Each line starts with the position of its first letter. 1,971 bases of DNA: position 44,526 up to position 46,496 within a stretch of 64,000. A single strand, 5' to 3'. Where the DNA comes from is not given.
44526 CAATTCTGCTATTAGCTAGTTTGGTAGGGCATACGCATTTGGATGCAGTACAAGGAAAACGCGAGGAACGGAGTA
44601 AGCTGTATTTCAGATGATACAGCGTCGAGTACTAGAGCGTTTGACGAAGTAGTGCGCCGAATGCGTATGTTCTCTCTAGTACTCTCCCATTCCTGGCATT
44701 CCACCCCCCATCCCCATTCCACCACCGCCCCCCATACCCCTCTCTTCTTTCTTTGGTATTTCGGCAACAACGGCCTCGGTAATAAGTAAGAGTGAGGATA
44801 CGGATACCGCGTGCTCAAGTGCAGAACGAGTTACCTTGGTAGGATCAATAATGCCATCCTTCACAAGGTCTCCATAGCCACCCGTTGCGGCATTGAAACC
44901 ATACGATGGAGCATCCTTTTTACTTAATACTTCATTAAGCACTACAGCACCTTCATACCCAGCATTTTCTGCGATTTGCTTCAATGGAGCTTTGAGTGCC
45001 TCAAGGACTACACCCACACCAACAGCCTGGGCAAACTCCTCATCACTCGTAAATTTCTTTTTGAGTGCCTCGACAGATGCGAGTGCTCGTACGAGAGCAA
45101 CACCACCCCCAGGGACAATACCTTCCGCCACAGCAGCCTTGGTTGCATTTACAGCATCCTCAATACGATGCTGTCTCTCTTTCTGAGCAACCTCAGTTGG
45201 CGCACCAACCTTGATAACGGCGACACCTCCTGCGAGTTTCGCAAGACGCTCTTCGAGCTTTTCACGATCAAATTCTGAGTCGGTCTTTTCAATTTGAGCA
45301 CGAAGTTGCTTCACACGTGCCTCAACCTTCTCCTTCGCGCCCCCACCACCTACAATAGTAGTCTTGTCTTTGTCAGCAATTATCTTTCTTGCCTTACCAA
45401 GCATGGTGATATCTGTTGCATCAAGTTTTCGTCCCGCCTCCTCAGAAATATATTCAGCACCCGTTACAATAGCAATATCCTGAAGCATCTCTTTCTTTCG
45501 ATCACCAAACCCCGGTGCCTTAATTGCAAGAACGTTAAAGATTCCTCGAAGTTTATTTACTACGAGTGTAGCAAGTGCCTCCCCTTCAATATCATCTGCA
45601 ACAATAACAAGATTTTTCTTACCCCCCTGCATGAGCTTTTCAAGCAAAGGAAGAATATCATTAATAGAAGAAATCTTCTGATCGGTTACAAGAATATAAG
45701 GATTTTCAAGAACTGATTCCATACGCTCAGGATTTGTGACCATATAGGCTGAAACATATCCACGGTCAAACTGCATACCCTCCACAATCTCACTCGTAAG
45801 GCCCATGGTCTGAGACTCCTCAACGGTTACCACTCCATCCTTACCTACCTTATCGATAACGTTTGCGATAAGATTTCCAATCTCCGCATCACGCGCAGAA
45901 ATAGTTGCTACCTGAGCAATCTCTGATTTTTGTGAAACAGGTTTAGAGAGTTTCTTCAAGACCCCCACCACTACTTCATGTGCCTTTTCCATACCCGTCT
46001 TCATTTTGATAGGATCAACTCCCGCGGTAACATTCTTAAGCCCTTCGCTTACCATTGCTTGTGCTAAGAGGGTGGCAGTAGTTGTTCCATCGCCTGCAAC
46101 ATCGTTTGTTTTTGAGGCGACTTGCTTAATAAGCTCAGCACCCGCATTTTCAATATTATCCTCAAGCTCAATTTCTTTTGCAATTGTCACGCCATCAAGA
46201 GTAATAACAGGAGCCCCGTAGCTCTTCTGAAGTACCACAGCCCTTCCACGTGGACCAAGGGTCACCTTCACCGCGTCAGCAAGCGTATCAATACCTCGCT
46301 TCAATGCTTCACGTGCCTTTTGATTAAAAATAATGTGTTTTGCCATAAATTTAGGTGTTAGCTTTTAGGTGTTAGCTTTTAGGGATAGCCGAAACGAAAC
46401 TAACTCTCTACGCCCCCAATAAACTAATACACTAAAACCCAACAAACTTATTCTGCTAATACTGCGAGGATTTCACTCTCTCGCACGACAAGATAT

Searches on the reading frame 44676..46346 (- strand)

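Call 18: search_protein_families(library=pfam, proteins=[window:44676-46346:-], max_evalue=0.001)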
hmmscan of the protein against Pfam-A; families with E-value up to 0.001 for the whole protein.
window:44676-46346:- (556 aa): 1 family
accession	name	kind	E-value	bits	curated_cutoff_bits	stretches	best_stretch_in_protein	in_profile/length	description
PF00118.29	Cpn60_TCP1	-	1.2e-70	239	34.3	1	22-529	1-488/490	TCP-1/cpn60 chaperonin family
